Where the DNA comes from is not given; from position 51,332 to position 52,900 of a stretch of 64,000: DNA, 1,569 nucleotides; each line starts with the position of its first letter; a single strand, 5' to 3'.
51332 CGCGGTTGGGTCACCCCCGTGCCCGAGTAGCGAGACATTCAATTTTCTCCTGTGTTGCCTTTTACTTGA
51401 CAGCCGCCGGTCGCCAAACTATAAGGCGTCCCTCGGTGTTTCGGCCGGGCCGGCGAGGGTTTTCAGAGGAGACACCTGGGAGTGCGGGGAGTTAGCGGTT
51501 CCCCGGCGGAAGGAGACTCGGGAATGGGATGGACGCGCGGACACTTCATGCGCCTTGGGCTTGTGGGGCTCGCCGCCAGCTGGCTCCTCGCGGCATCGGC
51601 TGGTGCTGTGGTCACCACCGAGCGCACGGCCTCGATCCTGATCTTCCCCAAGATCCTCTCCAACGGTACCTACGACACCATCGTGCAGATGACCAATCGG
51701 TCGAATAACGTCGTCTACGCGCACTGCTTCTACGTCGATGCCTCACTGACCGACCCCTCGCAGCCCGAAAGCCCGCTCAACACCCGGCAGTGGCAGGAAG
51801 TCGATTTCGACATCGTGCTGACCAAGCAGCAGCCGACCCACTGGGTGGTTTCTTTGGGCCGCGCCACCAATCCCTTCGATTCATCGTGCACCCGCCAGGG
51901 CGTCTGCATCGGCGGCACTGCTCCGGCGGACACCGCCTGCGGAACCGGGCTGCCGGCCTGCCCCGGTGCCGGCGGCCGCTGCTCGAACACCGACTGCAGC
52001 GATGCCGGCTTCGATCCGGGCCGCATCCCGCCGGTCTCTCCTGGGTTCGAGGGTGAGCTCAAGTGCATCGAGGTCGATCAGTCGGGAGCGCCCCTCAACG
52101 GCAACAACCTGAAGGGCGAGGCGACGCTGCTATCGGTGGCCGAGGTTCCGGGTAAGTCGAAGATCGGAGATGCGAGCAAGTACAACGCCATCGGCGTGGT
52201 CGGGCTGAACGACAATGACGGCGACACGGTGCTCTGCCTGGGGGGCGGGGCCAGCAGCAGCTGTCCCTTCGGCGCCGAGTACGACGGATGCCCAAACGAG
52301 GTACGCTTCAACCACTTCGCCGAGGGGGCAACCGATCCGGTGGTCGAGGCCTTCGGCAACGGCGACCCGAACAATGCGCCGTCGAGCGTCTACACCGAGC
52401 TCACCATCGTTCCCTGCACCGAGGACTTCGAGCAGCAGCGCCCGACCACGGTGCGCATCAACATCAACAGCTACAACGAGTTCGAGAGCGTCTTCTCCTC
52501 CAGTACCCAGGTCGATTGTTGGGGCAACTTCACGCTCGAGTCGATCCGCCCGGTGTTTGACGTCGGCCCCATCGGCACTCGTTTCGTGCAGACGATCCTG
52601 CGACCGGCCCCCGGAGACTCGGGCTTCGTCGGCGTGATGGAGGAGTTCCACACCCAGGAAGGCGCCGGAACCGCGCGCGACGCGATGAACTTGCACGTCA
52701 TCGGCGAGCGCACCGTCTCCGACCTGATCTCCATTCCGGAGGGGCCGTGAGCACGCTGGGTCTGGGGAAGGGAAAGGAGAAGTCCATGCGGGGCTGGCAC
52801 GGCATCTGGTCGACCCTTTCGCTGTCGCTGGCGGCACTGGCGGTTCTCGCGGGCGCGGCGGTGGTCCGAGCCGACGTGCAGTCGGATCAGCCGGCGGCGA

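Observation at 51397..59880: Array of six secreted cysteine-rich paralogs organised as three tandem A-B gene pairs, each with its own promoter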

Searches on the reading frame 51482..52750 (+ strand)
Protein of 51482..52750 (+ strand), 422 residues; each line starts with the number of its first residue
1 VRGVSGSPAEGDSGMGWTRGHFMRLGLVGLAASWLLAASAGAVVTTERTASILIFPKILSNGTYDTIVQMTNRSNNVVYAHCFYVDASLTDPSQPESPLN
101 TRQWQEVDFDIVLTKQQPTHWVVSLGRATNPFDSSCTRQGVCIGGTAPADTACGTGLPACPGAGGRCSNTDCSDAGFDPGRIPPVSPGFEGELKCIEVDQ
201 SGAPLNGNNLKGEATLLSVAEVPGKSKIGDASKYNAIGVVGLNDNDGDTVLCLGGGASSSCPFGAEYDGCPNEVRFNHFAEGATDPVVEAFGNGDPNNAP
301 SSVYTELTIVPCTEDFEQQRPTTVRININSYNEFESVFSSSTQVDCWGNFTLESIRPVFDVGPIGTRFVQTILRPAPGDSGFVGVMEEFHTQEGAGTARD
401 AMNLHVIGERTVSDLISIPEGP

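Call 3: search_protein_families(library=pfam, proteins=[window:51482-52750:+], max_evalue=1)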
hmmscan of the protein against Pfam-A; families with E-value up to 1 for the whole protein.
window:51482-52750:+ (422 aa): 1 family
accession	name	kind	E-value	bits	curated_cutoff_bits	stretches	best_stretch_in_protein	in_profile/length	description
PF19850.4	DUF6325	-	0.067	13.7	23.4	1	211-256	47-91/141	Family of unknown function (DUF6325)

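Call 4: search_protein_families(library=ncbifam, proteins=[window:51482-52750:+], max_evalue=1)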
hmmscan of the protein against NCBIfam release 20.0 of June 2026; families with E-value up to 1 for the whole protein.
window:51482-52750:+ (422 aa): 0 families
